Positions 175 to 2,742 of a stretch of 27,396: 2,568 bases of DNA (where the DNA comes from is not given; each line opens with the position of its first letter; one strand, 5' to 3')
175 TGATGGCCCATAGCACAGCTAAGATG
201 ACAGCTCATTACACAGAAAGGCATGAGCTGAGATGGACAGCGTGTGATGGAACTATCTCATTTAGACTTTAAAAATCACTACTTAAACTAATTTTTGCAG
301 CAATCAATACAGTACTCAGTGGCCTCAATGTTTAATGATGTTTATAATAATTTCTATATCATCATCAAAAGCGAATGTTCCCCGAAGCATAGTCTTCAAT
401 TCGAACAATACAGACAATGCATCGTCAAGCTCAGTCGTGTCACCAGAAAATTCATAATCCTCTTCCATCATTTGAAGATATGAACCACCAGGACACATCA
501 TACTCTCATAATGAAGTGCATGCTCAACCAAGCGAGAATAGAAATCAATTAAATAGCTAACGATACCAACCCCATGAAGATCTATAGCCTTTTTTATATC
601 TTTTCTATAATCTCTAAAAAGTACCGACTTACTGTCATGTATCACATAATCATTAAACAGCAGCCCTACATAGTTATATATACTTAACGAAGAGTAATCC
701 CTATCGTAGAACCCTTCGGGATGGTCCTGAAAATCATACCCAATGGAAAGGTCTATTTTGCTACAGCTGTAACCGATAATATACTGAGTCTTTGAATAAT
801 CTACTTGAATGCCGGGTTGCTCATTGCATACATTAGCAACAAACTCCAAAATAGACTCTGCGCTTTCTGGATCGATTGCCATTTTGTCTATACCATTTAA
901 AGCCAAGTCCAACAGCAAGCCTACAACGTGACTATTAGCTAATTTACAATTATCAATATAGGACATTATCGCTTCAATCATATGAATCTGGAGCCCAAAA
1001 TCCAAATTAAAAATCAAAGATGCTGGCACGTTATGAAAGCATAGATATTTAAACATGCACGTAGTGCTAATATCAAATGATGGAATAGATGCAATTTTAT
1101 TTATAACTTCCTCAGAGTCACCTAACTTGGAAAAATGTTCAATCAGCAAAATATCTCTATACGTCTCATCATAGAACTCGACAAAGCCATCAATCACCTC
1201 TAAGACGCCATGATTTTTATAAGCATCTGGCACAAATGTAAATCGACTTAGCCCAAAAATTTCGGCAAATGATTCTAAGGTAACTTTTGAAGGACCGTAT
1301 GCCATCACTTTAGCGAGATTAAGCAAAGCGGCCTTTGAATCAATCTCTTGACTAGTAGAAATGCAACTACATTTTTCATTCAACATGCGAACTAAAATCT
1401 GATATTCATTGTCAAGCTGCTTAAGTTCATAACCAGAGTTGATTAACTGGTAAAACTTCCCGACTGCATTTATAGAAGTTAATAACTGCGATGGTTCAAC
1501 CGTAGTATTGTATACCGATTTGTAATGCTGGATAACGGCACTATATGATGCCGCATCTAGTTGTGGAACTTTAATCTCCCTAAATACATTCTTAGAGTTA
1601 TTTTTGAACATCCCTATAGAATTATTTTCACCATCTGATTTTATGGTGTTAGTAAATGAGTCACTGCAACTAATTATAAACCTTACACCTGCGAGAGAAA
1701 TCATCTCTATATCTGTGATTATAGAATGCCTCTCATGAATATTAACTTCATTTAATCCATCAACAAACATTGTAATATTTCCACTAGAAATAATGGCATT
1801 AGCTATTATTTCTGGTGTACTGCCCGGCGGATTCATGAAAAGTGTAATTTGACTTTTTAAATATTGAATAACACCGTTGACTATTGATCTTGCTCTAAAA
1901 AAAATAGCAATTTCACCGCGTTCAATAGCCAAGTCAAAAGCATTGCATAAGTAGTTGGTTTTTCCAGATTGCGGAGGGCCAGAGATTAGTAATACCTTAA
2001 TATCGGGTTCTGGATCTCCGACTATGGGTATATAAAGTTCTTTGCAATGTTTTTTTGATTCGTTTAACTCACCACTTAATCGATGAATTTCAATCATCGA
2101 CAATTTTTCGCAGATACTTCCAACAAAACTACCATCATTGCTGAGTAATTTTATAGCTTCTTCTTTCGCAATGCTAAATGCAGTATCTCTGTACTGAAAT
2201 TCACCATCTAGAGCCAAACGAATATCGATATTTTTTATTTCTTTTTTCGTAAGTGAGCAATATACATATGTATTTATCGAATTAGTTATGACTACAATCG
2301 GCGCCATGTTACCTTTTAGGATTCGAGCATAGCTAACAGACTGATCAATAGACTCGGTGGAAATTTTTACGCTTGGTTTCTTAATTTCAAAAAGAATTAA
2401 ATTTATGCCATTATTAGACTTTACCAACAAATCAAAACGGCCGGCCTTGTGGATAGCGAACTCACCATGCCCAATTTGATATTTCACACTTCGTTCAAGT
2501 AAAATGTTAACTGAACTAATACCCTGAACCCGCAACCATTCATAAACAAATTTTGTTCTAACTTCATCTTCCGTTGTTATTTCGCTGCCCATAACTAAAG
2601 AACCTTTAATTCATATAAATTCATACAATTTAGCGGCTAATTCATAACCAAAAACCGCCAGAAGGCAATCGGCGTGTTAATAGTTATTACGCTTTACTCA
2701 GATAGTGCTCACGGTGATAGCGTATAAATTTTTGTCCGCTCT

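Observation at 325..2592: Compact nuclease-STAND (NACHT-like) protein: candidate single-gene antiphage sensor with an unassigned C-terminal domain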

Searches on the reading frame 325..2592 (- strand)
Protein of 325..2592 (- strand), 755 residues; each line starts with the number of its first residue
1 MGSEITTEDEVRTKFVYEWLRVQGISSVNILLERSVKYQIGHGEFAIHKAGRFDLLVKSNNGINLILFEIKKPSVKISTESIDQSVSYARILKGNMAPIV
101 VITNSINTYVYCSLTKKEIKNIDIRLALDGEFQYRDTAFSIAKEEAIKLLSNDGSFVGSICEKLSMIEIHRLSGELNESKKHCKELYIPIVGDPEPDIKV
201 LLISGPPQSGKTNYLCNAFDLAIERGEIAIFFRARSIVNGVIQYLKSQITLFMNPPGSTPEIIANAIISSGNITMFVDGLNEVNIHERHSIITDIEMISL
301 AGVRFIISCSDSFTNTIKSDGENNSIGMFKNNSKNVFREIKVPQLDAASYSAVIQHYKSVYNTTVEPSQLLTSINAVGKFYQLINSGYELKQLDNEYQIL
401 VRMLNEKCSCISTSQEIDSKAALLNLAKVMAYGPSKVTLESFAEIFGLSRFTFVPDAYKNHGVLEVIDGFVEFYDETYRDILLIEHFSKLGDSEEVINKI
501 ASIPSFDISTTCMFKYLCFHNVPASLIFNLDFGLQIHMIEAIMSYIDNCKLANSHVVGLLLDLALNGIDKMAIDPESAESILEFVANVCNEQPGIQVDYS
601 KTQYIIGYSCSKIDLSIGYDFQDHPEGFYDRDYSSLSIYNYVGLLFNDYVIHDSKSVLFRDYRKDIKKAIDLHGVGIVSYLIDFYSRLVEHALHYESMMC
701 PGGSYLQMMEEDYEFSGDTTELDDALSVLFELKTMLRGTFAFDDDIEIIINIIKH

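Call 3: search_protein_families(library=pfam, proteins=[window:325-2592:-], max_evalue=10)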
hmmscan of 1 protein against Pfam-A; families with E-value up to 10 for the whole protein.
window:325-2592:- (755 aa): 3 families
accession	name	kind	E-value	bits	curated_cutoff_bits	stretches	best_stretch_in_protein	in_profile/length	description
PF13588.12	HSDR_N_2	-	2.2e-10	41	25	1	8-119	2-103/110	Type I restriction enzyme R protein N terminus (HSDR_N)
PF04313.20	HSDR_N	-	0.0018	18.6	25.1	1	50-117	125-196/198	Type I restriction enzyme R protein N terminus (HSDR_N)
PF25195.1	DPC2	-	0.088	13.7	70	1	569-608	7-46/105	Diatom pyrenoid component 2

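Call 4: search_protein_families(library=padloc, proteins=[window:325-2592:-], max_evalue=10)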
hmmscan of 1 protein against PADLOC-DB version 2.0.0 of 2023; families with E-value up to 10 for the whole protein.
window:325-2592:- (755 aa): 1 family
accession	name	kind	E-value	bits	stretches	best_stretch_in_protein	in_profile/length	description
PDLC03317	MTase_II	-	0.02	11.2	1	1-115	1-107/831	Type II methyltransferase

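Call 5: search_protein_families(library=ncbifam, proteins=[window:325-2592:-], max_evalue=10)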
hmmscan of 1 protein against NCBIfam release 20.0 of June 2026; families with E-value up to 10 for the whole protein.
window:325-2592:- (755 aa): 0 families

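Call 6: search_solved_structures(query=window:325-2592:-, max_evalue=10)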
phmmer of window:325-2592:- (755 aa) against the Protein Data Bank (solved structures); distinct sequences matched with E-value up to 10: 2.
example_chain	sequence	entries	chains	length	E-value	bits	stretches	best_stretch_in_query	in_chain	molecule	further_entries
6tmg_l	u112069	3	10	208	0.57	11.6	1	634-711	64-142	ATPTG8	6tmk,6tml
1g8p_A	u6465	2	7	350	2.1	9.7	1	544-575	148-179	MAGNESIUM-CHELATASE 38 KDA SUBUNIT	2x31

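Call 10: find_homologous_proteins(query=window:325-2592:-, max_evalue=0.001)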
Query window:325-2592:- (755 aa): 15 proteins with E <= 0.001 among 8000 candidates.
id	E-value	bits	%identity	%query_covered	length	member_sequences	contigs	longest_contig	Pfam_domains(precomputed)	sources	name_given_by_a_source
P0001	0.0e+0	1682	100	100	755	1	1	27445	PF13588.13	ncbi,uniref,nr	ncbi:type I restriction enzyme HsdR N-terminal domain-containing protein [Rheinheimera soli]|uniref:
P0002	7.1e-243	826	51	98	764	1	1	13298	PF13588.13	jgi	-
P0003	3.1e-232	791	50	98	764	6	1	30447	PF13588.13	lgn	-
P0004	1.5e-228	779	50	99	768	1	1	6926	PF13588.13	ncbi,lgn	-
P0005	9.1e-222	756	48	99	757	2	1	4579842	PF13588.13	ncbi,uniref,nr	ncbi:hypothetical protein AERO8C_150263 [Aeromonas veronii]|uniref:Type I restriction enzyme R prote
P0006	1.4e-221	756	48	98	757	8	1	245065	PF13588.13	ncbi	ncbi:type I restriction enzyme HsdR N-terminal domain-containing protein [Aeromonas allosaccharophil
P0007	3.6e-221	754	49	98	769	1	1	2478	PF13588.13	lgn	-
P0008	1.5e-216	739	49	95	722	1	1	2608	PF13588.13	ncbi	ncbi:MAG: type I restriction enzyme HsdR N-terminal domain-containing protein, partial [Turicibacter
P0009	7.7e-215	733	49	98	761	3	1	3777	PF13588.13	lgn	-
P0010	3.3e-169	583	41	99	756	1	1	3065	PF13588.13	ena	-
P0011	2.6e-156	540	50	69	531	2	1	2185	PF13588.13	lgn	-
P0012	9.4e-125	436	34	99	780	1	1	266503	PF13588.13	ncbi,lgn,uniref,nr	ncbi:type I restriction enzyme HsdR N-terminal domain-containing protein [Vibrio rotiferianus]|unire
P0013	3.0e-115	404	34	98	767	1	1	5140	PF13588.13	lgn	-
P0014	1.4e-112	395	32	97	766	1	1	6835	PF13588.13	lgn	-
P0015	3.0e-60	222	31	70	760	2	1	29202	PF13588.13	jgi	jgi:hypothetical protein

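Call 16: find_encoding_contigs(protein=P0005, flank=10000, max_places=3)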
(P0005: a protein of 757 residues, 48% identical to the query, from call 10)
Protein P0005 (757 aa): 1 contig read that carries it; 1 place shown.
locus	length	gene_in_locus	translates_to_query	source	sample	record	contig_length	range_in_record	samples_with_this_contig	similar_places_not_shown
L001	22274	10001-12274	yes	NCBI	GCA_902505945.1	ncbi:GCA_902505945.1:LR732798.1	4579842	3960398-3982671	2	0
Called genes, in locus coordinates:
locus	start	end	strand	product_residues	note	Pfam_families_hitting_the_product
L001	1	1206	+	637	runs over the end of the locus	PF13623:SurA_N_2, PF13624:SurA_N_3, PF09312:SurA_N, PF13145:Rotamase_2, PF00639:Rotamase, PF13616:Rotamase_3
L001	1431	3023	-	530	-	PF00005:ABC_tran, PF02463:SMC_N (faint), PF03193:RsgA_GTPase (faint), PF13555:AAA_29 (faint), PF00910:RNA_helicase (faint), PF13304:AAA_21 (faint), PF12848:ABC_tran_Xtn, PF00005:ABC_tran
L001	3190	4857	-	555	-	PF00474:SSF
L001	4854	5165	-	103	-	PF04341:DUF485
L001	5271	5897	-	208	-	PF00929:RNase_T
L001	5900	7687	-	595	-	PF00027:cNMP_binding, PF03445:DUF294, PF10335:DUF294_C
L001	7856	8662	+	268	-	PF00378:ECH_1, PF16113:ECH_2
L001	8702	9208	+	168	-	-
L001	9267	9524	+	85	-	PF04606:Ogr_Delta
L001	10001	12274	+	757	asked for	PF13588:HSDR_N_2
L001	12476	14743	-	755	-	PF05840:Phage_GPA, PF23343:REP_ORF2-G2P (weak)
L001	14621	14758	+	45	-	-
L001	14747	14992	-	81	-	-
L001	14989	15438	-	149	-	-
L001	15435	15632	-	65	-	-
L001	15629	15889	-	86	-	PF13560:HTH_31 (faint), PF12844:HTH_19 (weak), PF01381:HTH_3 (weak)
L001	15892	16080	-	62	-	-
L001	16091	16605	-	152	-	-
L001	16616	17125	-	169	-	PF06892:Phage_CP76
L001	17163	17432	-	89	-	-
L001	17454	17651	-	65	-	PF14549:P22_Cro, PF15943:YdaS_toxin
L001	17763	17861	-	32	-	-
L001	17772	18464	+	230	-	PF01381:HTH_3, PF07022:Phage_CI_repr (weak), PF12844:HTH_19 (weak), PF13443:HTH_26 (weak), PF13560:HTH_31, PF00717:Peptidase_S24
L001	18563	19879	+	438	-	PF02463:SMC_N, PF13476:AAA_23 (faint), PF13304:AAA_21, PF13175:AAA_15 (weak)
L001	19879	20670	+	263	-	-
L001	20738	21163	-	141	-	PF21742:DUF6868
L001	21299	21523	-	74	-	-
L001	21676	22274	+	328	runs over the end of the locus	PF24624:Int_N, PF00589:Phage_integrase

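Call 17: find_encoding_contigs(protein=P0012, flank=10000, max_places=3)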
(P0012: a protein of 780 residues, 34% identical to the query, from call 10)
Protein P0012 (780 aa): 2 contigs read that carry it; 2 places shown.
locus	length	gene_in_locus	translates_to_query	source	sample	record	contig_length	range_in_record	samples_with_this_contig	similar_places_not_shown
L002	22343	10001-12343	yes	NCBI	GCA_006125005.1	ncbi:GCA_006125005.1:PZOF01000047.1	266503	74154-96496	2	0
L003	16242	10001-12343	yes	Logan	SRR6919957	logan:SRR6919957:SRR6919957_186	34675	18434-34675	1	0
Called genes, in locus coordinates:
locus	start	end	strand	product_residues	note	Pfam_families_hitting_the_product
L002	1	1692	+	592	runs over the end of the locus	PF06056:Terminase_5, PF03237:Terminase_6N, PF17289:Terminase_6C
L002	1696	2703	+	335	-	PF04860:Phage_portal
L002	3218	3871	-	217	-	-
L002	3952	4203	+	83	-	PF04606:Ogr_Delta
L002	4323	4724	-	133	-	-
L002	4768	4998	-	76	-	-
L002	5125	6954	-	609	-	PF05840:Phage_GPA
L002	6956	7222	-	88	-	-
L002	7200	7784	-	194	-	PF02796:HTH_7 (faint), PF13384:HTH_23 (faint)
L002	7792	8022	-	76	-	-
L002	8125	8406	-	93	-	-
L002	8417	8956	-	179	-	PF06892:Phage_CP76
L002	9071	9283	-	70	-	-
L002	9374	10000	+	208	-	PF07022:Phage_CI_repr, PF16452:Phage_CI_C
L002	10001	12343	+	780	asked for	PF13588:HSDR_N_2 (weak)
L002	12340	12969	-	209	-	-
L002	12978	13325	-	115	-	PF12643:MazG-like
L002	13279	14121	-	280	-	PF01844:HNH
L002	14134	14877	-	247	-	PF01844:HNH (weak)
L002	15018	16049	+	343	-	PF24624:Int_N, PF00589:Phage_integrase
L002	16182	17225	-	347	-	PF00478:IMPDH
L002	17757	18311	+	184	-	PF13505:OMP_b-brl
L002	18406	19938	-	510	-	PF03853:YjeF_N, PF01256:Carb_kinase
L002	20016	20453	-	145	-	PF00989:PAS (weak), PF08448:PAS_4 (faint)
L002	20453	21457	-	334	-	PF00072:Response_reg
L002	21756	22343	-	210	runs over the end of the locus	PF00072:Response_reg, PF04545:Sigma70_r4 (weak), PF00196:GerE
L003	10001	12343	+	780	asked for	PF13588:HSDR_N_2 (weak)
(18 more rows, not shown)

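Call 18: find_encoding_contigs(protein=P0006, flank=10000, max_places=3)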
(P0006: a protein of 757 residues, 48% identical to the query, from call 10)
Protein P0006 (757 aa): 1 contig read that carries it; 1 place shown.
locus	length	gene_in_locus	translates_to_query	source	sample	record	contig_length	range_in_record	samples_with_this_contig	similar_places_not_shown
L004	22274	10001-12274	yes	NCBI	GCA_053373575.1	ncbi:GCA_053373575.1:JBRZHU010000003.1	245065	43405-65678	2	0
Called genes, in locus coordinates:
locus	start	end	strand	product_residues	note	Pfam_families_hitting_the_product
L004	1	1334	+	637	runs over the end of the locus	PF13623:SurA_N_2, PF13624:SurA_N_3, PF09312:SurA_N, PF13145:Rotamase_2, PF00639:Rotamase, PF13616:Rotamase_3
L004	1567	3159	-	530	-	PF00005:ABC_tran, PF03193:RsgA_GTPase (faint), PF13555:AAA_29 (faint), PF00910:RNA_helicase (faint), PF13304:AAA_21 (faint), PF12848:ABC_tran_Xtn, PF00005:ABC_tran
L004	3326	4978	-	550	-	PF00474:SSF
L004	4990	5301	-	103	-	PF04341:DUF485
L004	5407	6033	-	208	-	PF00929:RNase_T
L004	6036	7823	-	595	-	PF00027:cNMP_binding, PF03445:DUF294, PF10335:DUF294_C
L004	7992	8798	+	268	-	PF00378:ECH_1, PF16113:ECH_2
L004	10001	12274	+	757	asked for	PF13588:HSDR_N_2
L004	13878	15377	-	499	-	PF01235:Na_Ala_symp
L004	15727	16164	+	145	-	PF00583:Acetyltransf_1, PF13673:Acetyltransf_10 (weak), PF13508:Acetyltransf_7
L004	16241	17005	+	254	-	PF06167:Peptidase_M90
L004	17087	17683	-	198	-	PF01184:Gpr1_Fun34_YaaH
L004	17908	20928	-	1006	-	PF05359:DUF748, PF00691:OmpA (faint)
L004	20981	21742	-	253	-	PF00497:SBP_bac_3 (weak)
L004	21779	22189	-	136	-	PF00376:MerR, PF13411:MerR_1, PF09278:MerR-DNA-bind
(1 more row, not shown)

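Call 21: find_encoding_contigs(protein=P0002, flank=10000, max_places=2)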
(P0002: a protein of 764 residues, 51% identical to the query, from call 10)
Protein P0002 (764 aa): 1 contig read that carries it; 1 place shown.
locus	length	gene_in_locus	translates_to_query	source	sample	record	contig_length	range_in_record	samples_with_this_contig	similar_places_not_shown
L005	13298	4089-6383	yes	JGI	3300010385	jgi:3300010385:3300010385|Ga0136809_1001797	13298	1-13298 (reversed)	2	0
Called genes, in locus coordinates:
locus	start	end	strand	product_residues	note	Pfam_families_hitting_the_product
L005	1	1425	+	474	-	?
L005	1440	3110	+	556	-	-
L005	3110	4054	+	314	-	-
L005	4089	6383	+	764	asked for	PF13588:HSDR_N_2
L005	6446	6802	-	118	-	PF08870:DndE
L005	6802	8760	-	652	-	PF02463:SMC_N, PF13476:AAA_23, PF13514:AAA_27 (weak), PF13555:AAA_29 (weak)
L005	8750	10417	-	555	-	PF01507:PAPS_reduct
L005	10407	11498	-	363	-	PF14072:DndB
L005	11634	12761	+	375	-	PF00266:Aminotran_5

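Call 22: find_encoding_contigs(protein=P0003, flank=10000, max_places=2)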
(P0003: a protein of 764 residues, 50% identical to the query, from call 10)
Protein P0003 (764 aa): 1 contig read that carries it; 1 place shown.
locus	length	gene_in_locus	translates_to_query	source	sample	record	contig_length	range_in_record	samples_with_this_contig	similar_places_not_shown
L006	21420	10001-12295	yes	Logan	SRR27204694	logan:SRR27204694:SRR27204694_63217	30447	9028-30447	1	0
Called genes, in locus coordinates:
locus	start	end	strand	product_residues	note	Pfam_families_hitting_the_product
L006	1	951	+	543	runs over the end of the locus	-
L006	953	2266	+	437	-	-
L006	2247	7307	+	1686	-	PF01580:FtsK_SpoIIIE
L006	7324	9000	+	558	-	-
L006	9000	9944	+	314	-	-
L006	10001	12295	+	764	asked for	PF13588:HSDR_N_2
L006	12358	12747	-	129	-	PF08870:DndE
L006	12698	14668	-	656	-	PF02463:SMC_N (faint), PF13476:AAA_23, PF13555:AAA_29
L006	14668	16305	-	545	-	PF01507:PAPS_reduct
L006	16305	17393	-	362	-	PF14072:DndB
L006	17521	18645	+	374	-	PF00266:Aminotran_5, PF00155:Aminotran_1_2 (weak), PF01041:DegT_DnrJ_EryC1 (weak)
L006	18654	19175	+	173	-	-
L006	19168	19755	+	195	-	PF01209:Ubie_methyltran (weak), PF03848:TehB, PF13489:Methyltransf_23, PF13847:Methyltransf_31, PF08241:Methyltransf_11, PF08242:Methyltransf_12, PF13649:Methyltransf_25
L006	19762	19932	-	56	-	-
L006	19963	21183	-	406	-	PF13356:Arm-DNA-bind_3, PF22022:Phage_int_M, PF00589:Phage_integrase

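Call 23: find_encoding_contigs(protein=P0015, flank=10000, max_places=2)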
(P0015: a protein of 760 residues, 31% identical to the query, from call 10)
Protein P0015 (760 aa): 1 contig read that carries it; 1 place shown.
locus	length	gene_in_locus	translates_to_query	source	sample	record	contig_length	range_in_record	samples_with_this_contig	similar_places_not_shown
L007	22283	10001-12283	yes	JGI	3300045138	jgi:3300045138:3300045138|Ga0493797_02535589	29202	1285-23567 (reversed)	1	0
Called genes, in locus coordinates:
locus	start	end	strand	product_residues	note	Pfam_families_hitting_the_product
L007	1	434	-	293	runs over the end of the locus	-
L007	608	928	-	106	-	-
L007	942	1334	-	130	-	PF22399:DUF6979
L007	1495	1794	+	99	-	-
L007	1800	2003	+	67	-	-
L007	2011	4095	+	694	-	-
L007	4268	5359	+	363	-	PF14072:DndB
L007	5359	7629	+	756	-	PF01507:PAPS_reduct (weak)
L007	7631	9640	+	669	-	PF02463:SMC_N, PF13476:AAA_23 (weak)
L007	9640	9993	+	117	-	PF08870:DndE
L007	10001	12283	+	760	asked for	PF13588:HSDR_N_2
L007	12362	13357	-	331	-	PF20553:Methyltransf_35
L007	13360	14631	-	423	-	PF13589:HATPase_c_3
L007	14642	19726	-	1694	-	PF01935:DUF87 (weak), PF10412:TrwB_AAD_bind (faint)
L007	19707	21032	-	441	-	-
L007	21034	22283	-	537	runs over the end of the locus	-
